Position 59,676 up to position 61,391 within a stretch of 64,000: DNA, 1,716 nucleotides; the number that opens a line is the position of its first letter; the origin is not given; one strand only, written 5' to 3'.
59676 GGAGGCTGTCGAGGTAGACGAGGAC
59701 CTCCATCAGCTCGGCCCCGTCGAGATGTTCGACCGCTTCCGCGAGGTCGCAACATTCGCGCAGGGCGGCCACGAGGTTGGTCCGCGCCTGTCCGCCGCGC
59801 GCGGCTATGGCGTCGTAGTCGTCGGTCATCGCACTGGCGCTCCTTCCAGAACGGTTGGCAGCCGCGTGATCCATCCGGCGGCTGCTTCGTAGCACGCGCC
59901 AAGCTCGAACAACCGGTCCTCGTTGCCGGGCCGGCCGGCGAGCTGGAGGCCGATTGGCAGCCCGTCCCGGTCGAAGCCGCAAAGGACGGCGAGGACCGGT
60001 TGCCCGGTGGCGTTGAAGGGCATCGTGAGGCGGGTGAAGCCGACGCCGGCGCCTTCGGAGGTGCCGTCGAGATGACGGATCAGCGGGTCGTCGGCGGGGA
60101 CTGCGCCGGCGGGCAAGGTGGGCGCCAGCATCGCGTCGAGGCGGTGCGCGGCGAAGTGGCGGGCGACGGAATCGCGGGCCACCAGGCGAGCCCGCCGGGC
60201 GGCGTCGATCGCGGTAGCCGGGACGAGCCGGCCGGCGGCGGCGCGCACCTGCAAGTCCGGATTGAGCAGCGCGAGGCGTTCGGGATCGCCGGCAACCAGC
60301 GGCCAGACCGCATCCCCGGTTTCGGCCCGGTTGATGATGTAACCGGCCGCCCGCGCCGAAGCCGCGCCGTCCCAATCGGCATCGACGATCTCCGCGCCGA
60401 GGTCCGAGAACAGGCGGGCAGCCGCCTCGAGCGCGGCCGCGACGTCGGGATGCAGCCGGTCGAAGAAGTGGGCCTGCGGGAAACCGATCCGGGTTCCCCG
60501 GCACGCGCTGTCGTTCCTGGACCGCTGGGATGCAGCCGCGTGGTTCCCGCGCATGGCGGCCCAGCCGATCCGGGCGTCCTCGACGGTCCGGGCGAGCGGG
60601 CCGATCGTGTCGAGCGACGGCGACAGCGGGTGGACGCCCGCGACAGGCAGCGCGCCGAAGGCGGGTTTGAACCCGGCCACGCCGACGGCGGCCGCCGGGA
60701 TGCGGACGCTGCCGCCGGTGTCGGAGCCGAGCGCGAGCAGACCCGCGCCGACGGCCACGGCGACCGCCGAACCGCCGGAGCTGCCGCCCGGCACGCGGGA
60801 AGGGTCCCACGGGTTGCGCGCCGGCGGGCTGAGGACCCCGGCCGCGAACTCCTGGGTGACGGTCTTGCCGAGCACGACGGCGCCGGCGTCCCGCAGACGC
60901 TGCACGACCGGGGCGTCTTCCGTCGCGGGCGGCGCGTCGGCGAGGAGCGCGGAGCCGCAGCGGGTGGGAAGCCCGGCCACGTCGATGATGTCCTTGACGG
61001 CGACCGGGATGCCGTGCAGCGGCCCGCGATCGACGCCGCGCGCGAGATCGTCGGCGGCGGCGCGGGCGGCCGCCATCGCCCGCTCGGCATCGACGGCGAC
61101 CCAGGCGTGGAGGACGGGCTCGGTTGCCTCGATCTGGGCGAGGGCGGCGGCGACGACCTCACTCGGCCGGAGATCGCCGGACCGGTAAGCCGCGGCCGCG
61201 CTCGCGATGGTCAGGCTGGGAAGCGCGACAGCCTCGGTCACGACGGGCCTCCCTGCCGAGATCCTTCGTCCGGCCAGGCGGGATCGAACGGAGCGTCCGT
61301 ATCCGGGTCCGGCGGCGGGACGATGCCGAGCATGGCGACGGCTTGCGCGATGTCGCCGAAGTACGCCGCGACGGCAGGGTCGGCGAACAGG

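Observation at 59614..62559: Four-gene, fully overlap-coupled operon: M42 peptidase, AtzG-like 71-aa protein, amidase, second 71-aa protein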

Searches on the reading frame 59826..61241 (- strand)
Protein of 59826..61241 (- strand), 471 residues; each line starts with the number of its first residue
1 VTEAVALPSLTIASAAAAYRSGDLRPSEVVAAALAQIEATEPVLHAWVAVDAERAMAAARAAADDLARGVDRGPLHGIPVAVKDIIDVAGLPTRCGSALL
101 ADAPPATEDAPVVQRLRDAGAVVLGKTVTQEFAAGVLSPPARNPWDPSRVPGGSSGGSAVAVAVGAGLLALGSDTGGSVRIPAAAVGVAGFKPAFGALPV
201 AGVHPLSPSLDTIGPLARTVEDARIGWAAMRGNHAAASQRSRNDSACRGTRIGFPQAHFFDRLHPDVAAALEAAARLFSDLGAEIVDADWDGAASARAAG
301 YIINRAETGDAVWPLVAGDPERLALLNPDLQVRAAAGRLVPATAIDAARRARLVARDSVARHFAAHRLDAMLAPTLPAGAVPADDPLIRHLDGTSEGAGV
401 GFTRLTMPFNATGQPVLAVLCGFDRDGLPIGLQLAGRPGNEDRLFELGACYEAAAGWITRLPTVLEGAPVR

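Call 5: search_protein_families(library=pfam, proteins=[window:59826-61241:-], max_evalue=1)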
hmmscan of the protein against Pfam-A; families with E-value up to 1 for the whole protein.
window:59826-61241:- (471 aa): 1 family
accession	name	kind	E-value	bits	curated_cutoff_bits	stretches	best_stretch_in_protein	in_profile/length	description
PF01425.27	Amidase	-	6.6e-96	322.5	27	1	28-444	1-444/445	Amidase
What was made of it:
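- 59826..61241 (-): Amidase-signature (Ser-cisSer-Lys) amidase, 471 aa, GTG start. This is the catalytic subunit. Pfam Amidase at 6.6e-96 (call 5).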

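Call 6: search_protein_families(library=ncbifam, proteins=[window:59826-61241:-], max_evalue=1)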
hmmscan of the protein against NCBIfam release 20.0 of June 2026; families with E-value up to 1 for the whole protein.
window:59826-61241:- (471 aa): 26 families (the best 25 are shown)
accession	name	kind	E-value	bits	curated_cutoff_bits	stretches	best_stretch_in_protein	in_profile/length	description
NF006631.0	PRK09201.1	equivalog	5e-88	295.9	461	1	9-453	6-453/466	AtzE family amidohydrolase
NF005688.0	PRK07488.1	equivalog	3.1e-87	293.5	532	1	6-455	7-466/474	indoleacetamide hydrolase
NF004815.0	PRK06169.1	equivalog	4.9e-87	292.4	506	1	5-463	5-467/471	amidase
TIGR02715.1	amido_AtzE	subfamily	7.9e-86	288.8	425.75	1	12-453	2-446/452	AtzE family amidohydrolase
NF005450.0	PRK07042.1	equivalog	1.7e-74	251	458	1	7-463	4-460/464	amidase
NF005460.0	PRK07056.1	subfamily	4.9e-71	240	447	1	10-454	8-452/457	amidase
NF004717.0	PRK06061.1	equivalog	4.1e-70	236.8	498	1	10-465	17-477/483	amidase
NF004766.0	PRK06102.1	equivalog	4.2e-68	230.5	559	1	10-452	8-448/455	amidase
NF004622.0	PRK05962.1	equivalog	8.3e-67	225.9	463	1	30-453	8-426/431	amidase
TIGR00132.1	gatA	equivalog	2.7e-66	224.2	481.1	2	24-308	10-304/466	Asp-tRNA(Asn)/Glu-tRNA(Gln) amidotransferase subunit GatA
NF005686.0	PRK07486.1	subfamily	8.8e-64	215.9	465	1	13-465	17-483/486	amidase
NF009119.0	PRK12470.1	equivalog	1.2e-63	215.8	498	1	11-463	10-460/462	amidase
NF006043.0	PRK08186.1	subfamily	3.3e-62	210.8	487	1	9-456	6-449/600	allophanate hydrolase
NF005687.0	PRK07487.1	subfamily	2.7e-59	201.2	428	1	11-460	9-461/468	amidase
NF006006.0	PRK08137.1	equivalog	2.6e-56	191.5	534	2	11-289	35-335/529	amidase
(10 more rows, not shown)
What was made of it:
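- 59826..61241 (-): Best NCBIfam is the AtzE family at 296 bits (cut-off 461); GatA scores 224 (cut-off 481) (call 6).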

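Call 7: search_solved_structures(query=window:59826-61241:-, max_evalue=1e-30)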
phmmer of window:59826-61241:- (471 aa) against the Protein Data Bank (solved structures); distinct sequences matched with E-value up to 1e-30: 39.
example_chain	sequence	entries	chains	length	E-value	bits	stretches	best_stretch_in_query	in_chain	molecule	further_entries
2dc0_A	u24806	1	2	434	2.3e-56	195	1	21-231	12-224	probable amidase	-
6c62_A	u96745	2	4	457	3.5e-55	191.1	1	21-449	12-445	Biuret hydrolase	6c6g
4wj3_A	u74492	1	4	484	3.5e-49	171.4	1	8-309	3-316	Glutamyl-tRNA(Gln) amidotransferase subunit A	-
2df4_A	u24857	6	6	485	9.5e-49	169.9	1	20-306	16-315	Glutamyl-tRNA(Gln) amidotransferase subunit A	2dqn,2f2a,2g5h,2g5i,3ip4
3h0l_A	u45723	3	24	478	2.2e-45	158.8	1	19-296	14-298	Glutamyl-tRNA(Gln) amidotransferase subunit A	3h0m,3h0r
3al0_A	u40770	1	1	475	2.6e-45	158.6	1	72-307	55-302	Glutamyl-tRNA(Gln) amidotransferase subunit A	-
2gi3_A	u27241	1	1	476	2.6e-45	158.6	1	72-307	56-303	Glutamyl-tRNA(Gln) amidotransferase subunit A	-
3kfu_E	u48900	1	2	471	1.2e-44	156.4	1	18-455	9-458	Glutamyl-tRNA(Gln) amidotransferase subunit A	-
9je9_A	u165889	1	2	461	8.5e-43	150.3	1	8-244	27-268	Amidase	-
3a1k_A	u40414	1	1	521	1e-42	150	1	70-457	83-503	Amidase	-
3a1i_A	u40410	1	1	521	3.6e-42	148.3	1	70-457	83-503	Amidase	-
6dhv_A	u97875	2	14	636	1.1e-41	146.6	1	14-464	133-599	Fatty acid amide hydrolase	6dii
8eww_A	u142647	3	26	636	3e-41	145.2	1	14-464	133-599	Fatty acid amide hydrolase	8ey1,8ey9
5ac3_A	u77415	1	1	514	9.3e-40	140.3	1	13-236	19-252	PEPTIDE AMIDASE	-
1obk_A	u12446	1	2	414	6.4e-37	130.9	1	13-442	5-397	MALONAMIDASE E2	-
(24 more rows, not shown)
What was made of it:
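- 59826..61241 (-): PDB: 2dc0 at 2e-56, AtzE 6c62_A at 3.5e-55 over the full length, GatA at about 1e-49 (call 7).
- AtzE 6c62_A aligns over the full length at 3.5e-55 (call 7). GatA chains are strong matches to the amidase, at about 1e-49 (call 7).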

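Call 35: search_dna_similar(query=window:59826-61241:-, collection=plasmids, mode=protein, max_rows=40, max_evalue=1e-40)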
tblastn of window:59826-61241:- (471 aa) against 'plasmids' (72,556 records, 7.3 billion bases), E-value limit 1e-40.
Records with a match: 19; places in all: 19; records where one place covers at least 80% of the query: 19.
Best place of each record, by identity: <60% 19.
By first word of the organism name: Azospirillum 7; Streptomyces 4; Rhodococcus 3; Streptantibioticus 2; Embleya 1; Deinococcus 1; Roseibium 1.
By predicted mobility (MOB-suite, as given by PLSDB): non-mobilizable 14; mobilizable 5.
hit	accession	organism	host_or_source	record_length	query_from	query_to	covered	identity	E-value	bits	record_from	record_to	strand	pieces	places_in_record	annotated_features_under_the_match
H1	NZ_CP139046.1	Streptomyces sp. KN37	whole organism,Kanas soil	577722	9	454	95%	44.8%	4e-57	211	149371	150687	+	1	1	amidase | hypothetical protein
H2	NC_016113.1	Streptantibioticus cattleyicolor NRRL 8057 = DSM 46488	-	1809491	9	452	94%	42.8%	2e-50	192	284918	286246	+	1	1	none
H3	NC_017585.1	Streptantibioticus cattleyicolor NRRL 8057 = DSM 46488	-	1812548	9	452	94%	42.8%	2e-50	192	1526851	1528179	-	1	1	none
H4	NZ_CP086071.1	Rhodococcus pyridinivorans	whole organism,soil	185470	5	462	97%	40.7%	1e-68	245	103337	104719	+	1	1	amidase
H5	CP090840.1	Streptomyces viridifaciens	Whole organism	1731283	24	452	91%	43.4%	7e-55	205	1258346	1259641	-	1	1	Asp-tRNA(Asn)/Glu-tRNA(Gln) amidotransferase GatCAB subunit A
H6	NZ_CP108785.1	Embleya sp. NBC_00888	-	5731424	10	454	94%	40.9%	1e-48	186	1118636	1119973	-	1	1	none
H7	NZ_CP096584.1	Rhodococcus pyridinivorans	cell culture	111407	5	457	96%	39.7%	4e-60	220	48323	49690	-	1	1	amidase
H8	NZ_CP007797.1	Azospirillum argentinense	Triticum aestivum L.,Root,wheat ...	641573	9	464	97%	39.0%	2e-44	174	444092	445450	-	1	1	amidase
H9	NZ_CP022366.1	Azospirillum sp. TSH58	single cell,paddy soils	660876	9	464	97%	38.8%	1e-42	169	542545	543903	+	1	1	amidase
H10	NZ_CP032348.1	Azospirillum brasilense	soil sample,Agricultural field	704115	9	464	97%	38.7%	7e-43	169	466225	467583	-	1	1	amidase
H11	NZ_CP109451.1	Streptomyces sp. NBC_01471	-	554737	24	461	93%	40.3%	3e-50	191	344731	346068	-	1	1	amidase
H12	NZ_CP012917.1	Azospirillum brasilense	Digitaria eriantha,microbe,root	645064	9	462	96%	38.8%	2e-43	171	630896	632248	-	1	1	amidase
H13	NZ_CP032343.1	Azospirillum brasilense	soil sample,Agricultural field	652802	9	462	96%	38.8%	2e-43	171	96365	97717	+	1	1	amidase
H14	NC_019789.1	Deinococcus peraridilitoris DSM 19664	-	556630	11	456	95%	39.4%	3e-41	164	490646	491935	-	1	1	amidase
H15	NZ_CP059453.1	Azospirillum brasilense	Prokaryotes,soil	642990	9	464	97%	38.2%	3e-42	167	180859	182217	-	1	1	amidase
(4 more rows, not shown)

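Call 36: get_annotated_region(hit=H1, flank=3500)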
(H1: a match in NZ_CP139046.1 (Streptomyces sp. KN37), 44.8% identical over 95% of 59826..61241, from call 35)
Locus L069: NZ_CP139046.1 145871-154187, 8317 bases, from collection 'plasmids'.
description: Streptomyces sp. KN37 plasmid unnamed2, complete sequence
organism: Streptomyces sp. KN37 (NCBI taxid 3090667)
taxonomy: Bacteria; Actinomycetota; Actinomycetes; Kitasatosporales; Streptomycetaceae; Streptomyces; Streptomyces sp. KN37
host: -; source: whole organism,Kanas soil; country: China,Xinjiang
typing (MOB-suite, as given by PLSDB): non-mobilizable
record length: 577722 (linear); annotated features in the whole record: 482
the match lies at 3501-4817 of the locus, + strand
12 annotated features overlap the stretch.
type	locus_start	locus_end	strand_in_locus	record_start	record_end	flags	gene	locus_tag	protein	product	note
CDS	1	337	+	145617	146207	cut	-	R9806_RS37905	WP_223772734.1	RNA polymerase sigma factor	GO:0006352 - DNA-templated transcription initiation [Evidence IEA]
CDS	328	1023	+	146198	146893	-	-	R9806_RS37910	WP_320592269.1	Asp23/Gls24 family envelope stress response protein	-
CDS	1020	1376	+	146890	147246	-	-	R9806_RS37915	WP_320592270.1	Asp23/Gls24 family envelope stress response protein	-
CDS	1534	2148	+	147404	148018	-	-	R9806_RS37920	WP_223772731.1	hypothetical protein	-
CDS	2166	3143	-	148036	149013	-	-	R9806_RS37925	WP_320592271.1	MBL fold metallo-hydrolase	-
CDS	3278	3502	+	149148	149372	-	-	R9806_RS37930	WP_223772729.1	hypothetical protein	-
CDS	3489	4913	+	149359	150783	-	-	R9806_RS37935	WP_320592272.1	amidase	-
CDS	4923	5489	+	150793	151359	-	-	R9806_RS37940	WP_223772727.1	TetR/AcrR family transcriptional regulator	GO:0006355 - regulation of DNA-templated transcription [Evidence IEA]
CDS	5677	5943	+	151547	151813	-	-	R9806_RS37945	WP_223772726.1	GlsB/YeaQ/YmgE family stress response membrane protein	-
CDS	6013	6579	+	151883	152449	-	-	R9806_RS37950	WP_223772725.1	type 1 glutamine amidotransferase domain-containing protein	-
CDS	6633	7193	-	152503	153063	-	-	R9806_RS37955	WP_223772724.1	hypothetical protein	-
CDS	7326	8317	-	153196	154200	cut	-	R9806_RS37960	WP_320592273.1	YdcF family protein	-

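Call 37: get_annotated_region(hit=H4, flank=3500)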
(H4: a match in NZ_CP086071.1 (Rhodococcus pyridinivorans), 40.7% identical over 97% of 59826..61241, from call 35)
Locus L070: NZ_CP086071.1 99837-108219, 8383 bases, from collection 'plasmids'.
description: Rhodococcus pyridinivorans strain 4-4 plasmid p_4-4_B, complete sequence
organism: Rhodococcus pyridinivorans (NCBI taxid 103816)
taxonomy: Bacteria; Actinomycetota; Actinomycetes; Mycobacteriales; Nocardiaceae; Rhodococcus; Rhodococcus pyridinivorans
host: -; source: whole organism,soil; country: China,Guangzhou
typing (MOB-suite, as given by PLSDB): non-mobilizable
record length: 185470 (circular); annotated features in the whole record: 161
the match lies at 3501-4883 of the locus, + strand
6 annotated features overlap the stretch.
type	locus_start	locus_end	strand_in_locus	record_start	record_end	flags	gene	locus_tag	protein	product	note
CDS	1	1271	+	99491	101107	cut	-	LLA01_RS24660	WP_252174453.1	long-chain-fatty-acid--CoA ligase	-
CDS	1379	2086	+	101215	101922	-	nthB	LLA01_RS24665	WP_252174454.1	nitrile hydratase subunit beta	GO:0050898 - nitrile metabolic process [Evidence IEA]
CDS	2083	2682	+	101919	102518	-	nthA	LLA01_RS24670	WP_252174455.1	nitrile hydratase subunit alpha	GO:0050898 - nitrile metabolic process [Evidence IEA]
CDS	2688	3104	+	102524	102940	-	-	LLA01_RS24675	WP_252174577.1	nitrile hydratase accessory protein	GO:0050898 - nitrile metabolic process [Evidence IEA]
CDS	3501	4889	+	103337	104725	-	-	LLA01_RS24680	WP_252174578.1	amidase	-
CDS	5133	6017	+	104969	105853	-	-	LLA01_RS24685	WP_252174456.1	sulfurtransferase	-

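Call 38: get_annotated_region(hit=H8, flank=3500)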
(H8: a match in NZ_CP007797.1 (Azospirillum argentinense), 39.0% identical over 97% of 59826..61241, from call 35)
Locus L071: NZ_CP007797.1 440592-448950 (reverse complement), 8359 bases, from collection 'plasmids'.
description: Azospirillum argentinense strain Az39 plasmid AbAZ39_p4, complete sequence
organism: Azospirillum argentinense (NCBI taxid 2970906)
taxonomy: Bacteria; Pseudomonadota; Alphaproteobacteria; Rhodospirillales; Azospirillaceae; Azospirillum; Azospirillum argentinense
host: -; source: Triticum aestivum L.,Root,wheat rhizosphere; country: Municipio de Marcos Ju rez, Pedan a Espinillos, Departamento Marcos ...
typing (MOB-suite, as given by PLSDB): non-mobilizable
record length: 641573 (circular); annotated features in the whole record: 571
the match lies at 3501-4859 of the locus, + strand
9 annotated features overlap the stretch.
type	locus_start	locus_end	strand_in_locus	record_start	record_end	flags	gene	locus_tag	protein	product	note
CDS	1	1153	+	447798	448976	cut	-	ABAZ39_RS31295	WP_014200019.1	acyl-CoA dehydrogenase family protein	-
CDS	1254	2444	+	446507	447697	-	-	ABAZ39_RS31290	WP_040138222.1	CoA transferase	-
CDS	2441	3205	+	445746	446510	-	-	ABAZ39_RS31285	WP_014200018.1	GntR family transcriptional regulator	-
CDS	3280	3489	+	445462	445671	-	-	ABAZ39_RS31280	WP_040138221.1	hypothetical protein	-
CDS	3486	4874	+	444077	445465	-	-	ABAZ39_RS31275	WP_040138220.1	amidase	-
CDS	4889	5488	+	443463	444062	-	-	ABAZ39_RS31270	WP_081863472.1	TRAP transporter small permease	GO:0015740 - C4-dicarboxylate transport [Evidence IEA]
CDS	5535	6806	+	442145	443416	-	-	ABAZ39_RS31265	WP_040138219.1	TRAP transporter large permease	GO:0008643 - carbohydrate transport [Evidence IEA]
CDS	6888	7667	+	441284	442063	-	-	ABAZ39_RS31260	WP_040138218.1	GntR family transcriptional regulator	-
CDS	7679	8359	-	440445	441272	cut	-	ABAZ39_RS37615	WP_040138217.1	ABC transporter permease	-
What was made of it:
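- On AtzG-like / GatC superfamily: It is also seen in Streptomyces and Azospirillum plasmids (calls 36, 38).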

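Call 83: find_related_loci(query=A4, collection=metagenome_contigs, flank=3000)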
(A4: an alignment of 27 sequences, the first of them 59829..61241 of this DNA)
Query A4 (471 aa) in metagenome_contigs; peptide patterns used: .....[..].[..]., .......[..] (x = any residue, [..] = any of these).
600 stretches matched a pattern (row limit reached: there are more); 595 encode a relative of the query (tblastn E <= 1e-3); the best 80 are kept; 80 distinct loci.
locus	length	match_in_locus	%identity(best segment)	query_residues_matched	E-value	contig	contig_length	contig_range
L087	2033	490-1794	56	19-454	2e-148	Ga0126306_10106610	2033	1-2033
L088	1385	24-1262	50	51-466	2e-118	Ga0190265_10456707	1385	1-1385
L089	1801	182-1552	42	7-457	4e-97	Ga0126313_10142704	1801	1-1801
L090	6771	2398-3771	38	7-462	2e-86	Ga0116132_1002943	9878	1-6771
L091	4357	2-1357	40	20-464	3e-80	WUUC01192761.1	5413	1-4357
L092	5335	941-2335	38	7-464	4e-80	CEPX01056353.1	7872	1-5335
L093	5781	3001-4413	40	2-460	2e-80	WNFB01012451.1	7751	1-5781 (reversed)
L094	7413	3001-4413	38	5-463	1e-79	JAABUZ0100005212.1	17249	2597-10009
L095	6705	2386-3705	44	9-447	2e-77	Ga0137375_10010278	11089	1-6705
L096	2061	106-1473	38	5-462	2e-80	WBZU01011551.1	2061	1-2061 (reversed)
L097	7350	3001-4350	39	7-447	5e-77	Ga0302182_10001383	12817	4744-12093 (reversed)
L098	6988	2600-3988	37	10-462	6e-76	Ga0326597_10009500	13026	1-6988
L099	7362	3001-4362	42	3-463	6e-75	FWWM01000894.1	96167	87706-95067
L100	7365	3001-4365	37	10-462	8e-75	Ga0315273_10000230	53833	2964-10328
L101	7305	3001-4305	41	10-452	5e-74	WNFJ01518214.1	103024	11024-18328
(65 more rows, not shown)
